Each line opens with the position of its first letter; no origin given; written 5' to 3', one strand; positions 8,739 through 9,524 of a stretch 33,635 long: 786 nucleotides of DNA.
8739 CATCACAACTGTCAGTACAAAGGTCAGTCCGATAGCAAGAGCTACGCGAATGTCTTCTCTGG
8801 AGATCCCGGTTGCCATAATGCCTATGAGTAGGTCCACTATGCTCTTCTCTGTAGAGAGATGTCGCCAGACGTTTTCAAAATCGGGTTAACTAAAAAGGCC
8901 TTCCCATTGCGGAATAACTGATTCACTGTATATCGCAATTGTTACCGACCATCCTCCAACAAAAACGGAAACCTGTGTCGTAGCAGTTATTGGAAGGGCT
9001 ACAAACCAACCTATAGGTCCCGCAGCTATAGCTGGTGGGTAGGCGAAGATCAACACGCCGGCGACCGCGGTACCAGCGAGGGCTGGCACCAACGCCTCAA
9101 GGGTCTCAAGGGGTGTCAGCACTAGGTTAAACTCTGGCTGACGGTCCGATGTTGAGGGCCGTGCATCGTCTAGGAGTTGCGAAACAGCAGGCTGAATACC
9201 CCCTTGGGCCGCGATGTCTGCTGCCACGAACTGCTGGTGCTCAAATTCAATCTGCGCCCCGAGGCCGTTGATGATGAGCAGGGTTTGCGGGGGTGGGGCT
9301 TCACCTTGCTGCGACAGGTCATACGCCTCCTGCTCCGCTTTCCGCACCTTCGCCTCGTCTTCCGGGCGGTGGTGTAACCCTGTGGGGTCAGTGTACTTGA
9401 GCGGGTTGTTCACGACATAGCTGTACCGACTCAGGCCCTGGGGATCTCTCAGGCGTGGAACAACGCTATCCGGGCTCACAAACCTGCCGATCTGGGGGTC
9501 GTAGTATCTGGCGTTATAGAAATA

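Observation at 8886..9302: Rhs C-terminal domain with a hydrophobic, probably membrane-inserting tip and no recognisable enzymatic motif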

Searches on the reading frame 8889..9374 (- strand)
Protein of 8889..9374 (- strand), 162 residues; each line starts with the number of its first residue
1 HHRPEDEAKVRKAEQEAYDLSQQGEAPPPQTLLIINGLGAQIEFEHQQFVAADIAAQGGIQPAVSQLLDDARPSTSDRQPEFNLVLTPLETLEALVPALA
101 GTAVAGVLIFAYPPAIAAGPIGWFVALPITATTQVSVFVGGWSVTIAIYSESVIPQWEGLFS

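Call 8: search_solved_structures(query=window:8889-9374:-, max_evalue=10, show_alignments=2)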
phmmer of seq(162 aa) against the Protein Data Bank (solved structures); distinct sequences matched with E-value up to 10: 3.
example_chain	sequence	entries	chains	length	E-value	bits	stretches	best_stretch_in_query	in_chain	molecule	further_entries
1igw_A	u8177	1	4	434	0.096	15.6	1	15-101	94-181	Isocitrate lyase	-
4dvj_A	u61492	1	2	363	0.13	15.2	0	16-63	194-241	Putative zinc-dependent alcohol dehydrogenase protein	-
9hbr_C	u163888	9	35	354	1.1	12.1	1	90-140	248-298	Tilapia Lake Virus nucleoprotein (segment 4)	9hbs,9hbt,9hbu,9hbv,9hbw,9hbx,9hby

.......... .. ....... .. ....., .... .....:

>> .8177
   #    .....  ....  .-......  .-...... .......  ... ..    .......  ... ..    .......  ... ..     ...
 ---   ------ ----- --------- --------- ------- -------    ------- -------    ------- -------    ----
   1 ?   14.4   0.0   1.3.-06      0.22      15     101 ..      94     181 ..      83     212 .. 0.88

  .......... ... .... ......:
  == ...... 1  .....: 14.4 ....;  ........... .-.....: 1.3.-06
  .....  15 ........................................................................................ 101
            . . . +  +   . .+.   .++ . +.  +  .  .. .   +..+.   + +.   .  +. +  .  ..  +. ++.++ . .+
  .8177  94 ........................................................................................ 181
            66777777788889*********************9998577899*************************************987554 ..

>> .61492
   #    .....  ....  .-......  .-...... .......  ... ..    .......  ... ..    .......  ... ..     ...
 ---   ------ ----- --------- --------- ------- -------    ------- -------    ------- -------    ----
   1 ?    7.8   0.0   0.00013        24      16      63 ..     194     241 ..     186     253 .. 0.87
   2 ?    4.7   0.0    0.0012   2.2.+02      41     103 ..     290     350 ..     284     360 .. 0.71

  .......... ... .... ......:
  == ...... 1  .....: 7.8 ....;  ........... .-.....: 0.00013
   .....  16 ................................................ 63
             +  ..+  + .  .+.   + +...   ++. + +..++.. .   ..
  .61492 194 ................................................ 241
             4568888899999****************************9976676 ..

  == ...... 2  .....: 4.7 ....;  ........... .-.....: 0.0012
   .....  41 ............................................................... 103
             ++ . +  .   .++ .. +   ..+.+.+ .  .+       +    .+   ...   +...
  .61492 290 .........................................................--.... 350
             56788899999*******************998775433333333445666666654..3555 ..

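Call 9: find_homologous_proteins(query=window:8889-9374:-, max_evalue=0.01)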
Query seq(162 aa) (162 aa): 1 proteins with E <= 0.01 among 132 candidates.
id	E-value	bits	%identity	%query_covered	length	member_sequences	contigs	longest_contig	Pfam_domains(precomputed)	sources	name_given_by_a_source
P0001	1.0e-98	345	100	100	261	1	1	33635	-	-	-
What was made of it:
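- Tried and rejected: A search of 5.8 billion proteins with the C-terminal region found only the window's own protein (call 9).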

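Call 15: find_encoding_contigs(protein=P0001, flank=10000, max_places=6)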
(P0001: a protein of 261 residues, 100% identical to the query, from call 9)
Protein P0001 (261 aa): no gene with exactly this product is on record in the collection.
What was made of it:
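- Tried and rejected: The window's own protein is not on record in the contig index (call 15).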

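Call 21: search_protein_representatives(alignment_id=A1)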
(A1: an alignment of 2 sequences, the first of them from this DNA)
Query: 2 sequences, 165 profile positions. Proteins with E-value up to 0.001 (for the whole library): 8; up to 1e-10: 4; up to 1e-30: 1. The best 8 are listed.
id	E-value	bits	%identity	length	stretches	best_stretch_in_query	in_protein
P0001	1.0e-98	343.8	-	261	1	1-162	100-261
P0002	1.5e-20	89.6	-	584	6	60-111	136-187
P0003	8.5e-12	61.1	-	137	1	90-163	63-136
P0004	6.1e-11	58.3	-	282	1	88-162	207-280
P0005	2.5e-10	56.3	-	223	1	54-161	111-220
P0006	1.1e-05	41.2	-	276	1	89-163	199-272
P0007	3.8e-04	36.2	-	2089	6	50-103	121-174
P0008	4.1e-04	36.1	-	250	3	60-110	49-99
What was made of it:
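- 9084..9302 (-): 73-aa pre-tail segment (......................). It is near-identical between cassettes A and B and has no relatives elsewhere. Probably a spacer and a recombination handle. Not matched by any relative in call 21.
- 8889..9125 (-): Family-conserved hydrophobic toxin domain of cassette A, about 79 aa: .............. plus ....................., GPIGW, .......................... and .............. The variable 65-aa tail proper is 8889..9083. The stop codon is 8886..8888. Profile positions 88-163 are the only part matched by P0003-P0006 (call 21).
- No homologue of the segment exists among 1.84 billion representative proteins (call 21).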

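Call 27: find_encoding_contigs(protein=P0003, flank=10000)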
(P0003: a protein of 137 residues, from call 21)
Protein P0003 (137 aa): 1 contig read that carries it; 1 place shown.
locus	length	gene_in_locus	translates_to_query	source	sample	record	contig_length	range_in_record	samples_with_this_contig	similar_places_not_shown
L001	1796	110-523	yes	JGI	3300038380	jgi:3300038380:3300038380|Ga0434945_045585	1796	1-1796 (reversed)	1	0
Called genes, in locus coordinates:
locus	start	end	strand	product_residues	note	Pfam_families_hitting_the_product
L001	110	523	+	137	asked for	-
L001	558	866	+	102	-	-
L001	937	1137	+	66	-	-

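Call 28: find_encoding_contigs(protein=P0004, flank=10000)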
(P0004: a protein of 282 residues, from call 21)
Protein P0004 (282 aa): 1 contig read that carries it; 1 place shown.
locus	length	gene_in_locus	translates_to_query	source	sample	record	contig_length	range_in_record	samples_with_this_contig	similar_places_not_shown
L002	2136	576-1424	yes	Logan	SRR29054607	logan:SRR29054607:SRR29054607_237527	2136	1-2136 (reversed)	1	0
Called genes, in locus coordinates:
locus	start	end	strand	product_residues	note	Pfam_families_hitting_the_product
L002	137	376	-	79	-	PF01609:DDE_Tnp_1 (weak), PF13751:DDE_Tnp_1_6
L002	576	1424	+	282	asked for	-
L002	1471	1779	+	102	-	-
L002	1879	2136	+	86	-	?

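Call 29: find_encoding_contigs(protein=P0005, flank=10000)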
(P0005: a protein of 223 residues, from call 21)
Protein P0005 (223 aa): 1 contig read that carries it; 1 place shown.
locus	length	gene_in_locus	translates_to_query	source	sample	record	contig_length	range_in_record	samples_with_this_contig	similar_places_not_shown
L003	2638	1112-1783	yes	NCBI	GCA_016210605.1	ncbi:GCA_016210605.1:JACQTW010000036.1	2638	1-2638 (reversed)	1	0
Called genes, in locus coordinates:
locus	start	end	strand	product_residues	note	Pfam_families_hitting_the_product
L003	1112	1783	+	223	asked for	-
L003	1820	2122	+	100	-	-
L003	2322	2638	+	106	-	?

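Call 30: find_encoding_contigs(protein=P0006, flank=10000)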
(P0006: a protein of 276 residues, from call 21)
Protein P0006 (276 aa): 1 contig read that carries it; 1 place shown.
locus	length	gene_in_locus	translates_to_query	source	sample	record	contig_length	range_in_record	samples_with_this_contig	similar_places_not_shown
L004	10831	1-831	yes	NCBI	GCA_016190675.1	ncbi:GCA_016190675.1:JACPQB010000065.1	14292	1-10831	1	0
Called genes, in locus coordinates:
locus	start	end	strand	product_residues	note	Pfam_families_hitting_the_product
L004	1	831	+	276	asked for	?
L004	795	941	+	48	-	PF04002:RadC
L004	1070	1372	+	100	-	-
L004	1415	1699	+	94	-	-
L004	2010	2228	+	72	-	-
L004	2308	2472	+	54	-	-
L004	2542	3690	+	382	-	PF09587:PGA_cap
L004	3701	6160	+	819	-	PF02901:PFL-like, PF01228:Gly_radical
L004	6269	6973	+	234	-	-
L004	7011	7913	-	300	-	PF00809:Pterin_bind, PF03599:CdhD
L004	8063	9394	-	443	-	PF01208:URO-D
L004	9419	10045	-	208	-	PF02607:B12-binding_2, PF02310:B12-binding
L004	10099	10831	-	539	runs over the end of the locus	PF02776:TPP_enzyme_N, PF00205:TPP_enzyme_M, PF02775:TPP_enzyme_C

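Call 46: find_related_loci(query=A6, collection=metagenome_contigs, flank=10000)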
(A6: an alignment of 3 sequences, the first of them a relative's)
Query A6 (102 aa) in metagenome_contigs; peptide patterns used: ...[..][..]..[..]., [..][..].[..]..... (x = any residue, [..] = any of these).
67 stretches matched a pattern, but none encodes a relative of the query by tblastn (E <= 1e-3).

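Call 57: predict_structure(alignment_id=A7)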
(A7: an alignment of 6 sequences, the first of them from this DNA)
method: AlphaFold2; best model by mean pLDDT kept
length: 162 residues; sequences in the alignment: 6
mean_pLDDT: 61.9   pTM: 0.40
mean pLDDT of the five models: 61.9, 61.8, 57.5, 54.8, 54.1
residues with pLDDT >= 90: 4; 70-90: 55; 50-70: 41; < 50: 62
segments of 3 or more residues with pLDDT < 50: 24-82
pLDDT, mean of each block of 10 residues (from residue 1): 53 58 47 37 42 43 44 42 55 76 86 88 88 88 79 65 56
secondary structure, 60 per line:
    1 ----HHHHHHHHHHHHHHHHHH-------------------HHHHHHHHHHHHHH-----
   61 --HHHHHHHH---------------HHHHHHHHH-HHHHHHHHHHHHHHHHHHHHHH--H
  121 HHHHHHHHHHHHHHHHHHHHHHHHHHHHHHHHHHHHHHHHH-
elements in order: H5-22 H42-55 H63-70 H86-94 H96-117 H120-161
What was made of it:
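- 9303..9374 (-): Charged linker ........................, the first residues released by cleavage after DPTGL. AlphaFold2 predicts a helix at C-terminal-region residues 5-22 with low confidence (call 57).
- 8889..9125 (-): AlphaFold2 helices at 86-94, 96-117 and 120-161 with pLDDT 76-88 (call 57).
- On CDI ionophore toxins: AlphaFold2 gives two long helices plus a short one (call 57).
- AlphaFold2 with the six-sequence alignment gives a helical hairpin at pLDDT 76-88 (call 57). pLDDT is 37-47 (call 57).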

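Call 60: fold_search(model_id=the predicted structure, library=pdb)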
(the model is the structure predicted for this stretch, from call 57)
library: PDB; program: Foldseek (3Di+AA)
matches with E <= 10: 27; with E <= 0.001: 0
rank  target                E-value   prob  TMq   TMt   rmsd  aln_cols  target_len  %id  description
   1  6h2f_C                3.5e+00  0.09  0.22  0.13   6.6        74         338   20  Structure of the pre-pore AhlB of the tripartite alpha-pore forming toxin, AHL, from Aeromonas hydrophila. (released 2019-07-10)
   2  6j54_K                4.2e+00  0.25  0.31  0.58   3.1        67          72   12  Cryo-EM structure of the mammalian E-state ATP synthase FO section (released 2019-06-26)
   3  9itj_I                4.5e+00  0.08  0.23  0.37   5.0        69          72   22  Chloroflexus aurantiacus ATP synthase, state 1 (released 2025-03-19)
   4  7a0g_HHH              4.8e+00  0.08  0.21  0.13   6.1        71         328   18  Structure of the SmhB pore of the tripartite alpha-pore forming toxin, Smh, from Serratia marcescens. (released 2021-03-31)
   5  6grj_H                4.8e+00  0.08  0.21  0.13   6.3        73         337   22  Structure of the AhlB pore of the tripartite alpha-pore forming toxin, AHL, from Aeromonas hydrophila. (released 2019-07-03)
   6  6h2f_A                5.1e+00  0.14  0.27  0.15   4.4        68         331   18  Structure of the pre-pore AhlB of the tripartite alpha-pore forming toxin, AHL, from Aeromonas hydrophila. (released 2019-07-10)
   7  9itj_H                5.1e+00  0.13  0.28  0.49   3.6        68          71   20  Chloroflexus aurantiacus ATP synthase, state 1 (released 2025-03-19)
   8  8fkj_K                5.7e+00  0.07  0.20  0.35   6.1        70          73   14  Yeast ATP Synthase in conformation-3, at pH 6 (released 2024-01-24)
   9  7w5z_X                6.4e+00  0.20  0.33  0.42   5.8        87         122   14  Cryo-EM structure of Tetrahymena thermophila mitochondrial complex IV, composite dimer model (released 2022-04-06)
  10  9itt_H                6.9e+00  0.09  0.25  0.46   4.5        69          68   19  Chloroflexus aurantiacus ADP-bound ATP synthase, state 2 (released 2025-03-19)
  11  2v0x_B                6.9e+00  0.06  0.27  0.22  14.7       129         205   17  The dimerization domain of LAP2alpha (released 2007-06-26)
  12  6adq_G                6.9e+00  0.04  0.20  0.16  16.6       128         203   14  Respiratory Complex CIII2CIV2SOD2 from Mycobacterium smegmatis (released 2018-11-14)
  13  3zk1_A                7.3e+00  0.14  0.32  0.50   4.3        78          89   12  Crystal structure of the sodium binding rotor ring at pH 5.3 (released 2013-05-29)
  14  8uoq_1                7.3e+00  0.05  0.30  0.13  28.3       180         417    7  Composite map of PIC_delta_TFIIK form2 (released 2024-10-23)
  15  9itt_I                7.3e+00  0.04  0.16  0.28   7.0        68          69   19  Chloroflexus aurantiacus ADP-bound ATP synthase, state 2 (released 2025-03-19)
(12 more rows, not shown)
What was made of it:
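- On ClyA/HlyE and tripartite alpha-pore-forming toxins: AhlB/SmhB Foldseek E 3.5-8 with probability <= 0.18 (call 60).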

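Call 66: search_protein_families(library=pfam, alignment_id=A7, max_evalue=10)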
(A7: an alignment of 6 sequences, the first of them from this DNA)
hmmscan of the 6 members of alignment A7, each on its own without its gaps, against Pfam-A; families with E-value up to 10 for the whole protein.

A. member 1, seq(162 aa): 1 family
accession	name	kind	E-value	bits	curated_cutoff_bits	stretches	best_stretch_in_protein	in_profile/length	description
PF06109.18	HlyE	-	2.5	7.8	25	1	102-141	190-231/333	Haemolysin E (HlyE)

B. families by the number of members that match (of 6 scanned): 8 families
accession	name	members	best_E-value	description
PF06109.18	HlyE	2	0.41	Haemolysin E (HlyE)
PF16015.10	Promethin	1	0.17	Promethin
PF06645.18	SPC12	1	0.26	Microsomal signal peptidase 12 kDa subunit (SPC12)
PF23020.1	PEX14-like_2nd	1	0.26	Peroxisomal membrane protein PEX14-like, central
PF20990.2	DUF2207_C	1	2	Predicted membrane protein (DUF2207) C-terminal domain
PF17542.7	RP853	1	4.3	Uncharacterized RP853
PF04418.17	DUF543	1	5.7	Domain of unknown function (DUF543)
PF05055.17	DUF677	1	7.3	Protein of unknown function (DUF677)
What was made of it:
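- On ClyA/HlyE and tripartite alpha-pore-forming toxins: HlyE E 0.41-2.5 and 7.8 bits against a cut-off of 25 (call 66).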

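Call 73: search_protein_families(library=phrogs, proteins=[window:8889-9374:-, P0003, P0005], max_evalue=1)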
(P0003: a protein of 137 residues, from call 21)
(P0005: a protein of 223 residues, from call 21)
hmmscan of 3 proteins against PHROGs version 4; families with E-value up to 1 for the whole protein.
seq(162 aa): 0 families

P0003 (137 aa): 2 families
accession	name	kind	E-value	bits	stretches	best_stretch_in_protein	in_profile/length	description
phrog_17067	-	unknown function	0.012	16.2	1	48-59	8-19/33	-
phrog_9175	-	unknown function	0.39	11.8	1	63-106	13-54/111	-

P0005 (223 aa): 1 family
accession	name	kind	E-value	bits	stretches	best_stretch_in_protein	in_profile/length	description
phrog_18138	-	unknown function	0.69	11.4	0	183-212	4-33/95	-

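Call 85: list_cluster_members(proteins=[P0004, P0005, P0006])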
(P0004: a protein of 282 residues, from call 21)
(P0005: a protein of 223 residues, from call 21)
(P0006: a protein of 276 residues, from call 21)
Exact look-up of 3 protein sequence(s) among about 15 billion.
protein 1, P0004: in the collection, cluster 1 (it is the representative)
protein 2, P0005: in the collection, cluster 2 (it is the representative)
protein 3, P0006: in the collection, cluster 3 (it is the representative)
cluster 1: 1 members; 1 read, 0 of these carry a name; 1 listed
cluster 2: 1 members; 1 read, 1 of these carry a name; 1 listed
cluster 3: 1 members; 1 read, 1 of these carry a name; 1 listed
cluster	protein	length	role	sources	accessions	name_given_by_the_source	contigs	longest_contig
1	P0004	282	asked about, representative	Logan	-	-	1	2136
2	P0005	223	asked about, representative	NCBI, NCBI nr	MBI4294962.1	MAG: hypothetical protein HY669_02200 [Chloroflexi bacterium] | hypothetical protein [Chloroflexota bacterium]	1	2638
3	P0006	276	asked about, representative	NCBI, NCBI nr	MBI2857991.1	MAG: RHS repeat-associated core domain-containing protein, partial [Chloroflexi bacterium] | RHS repeat-associated core domain-containing protein [Chloroflexota bacterium]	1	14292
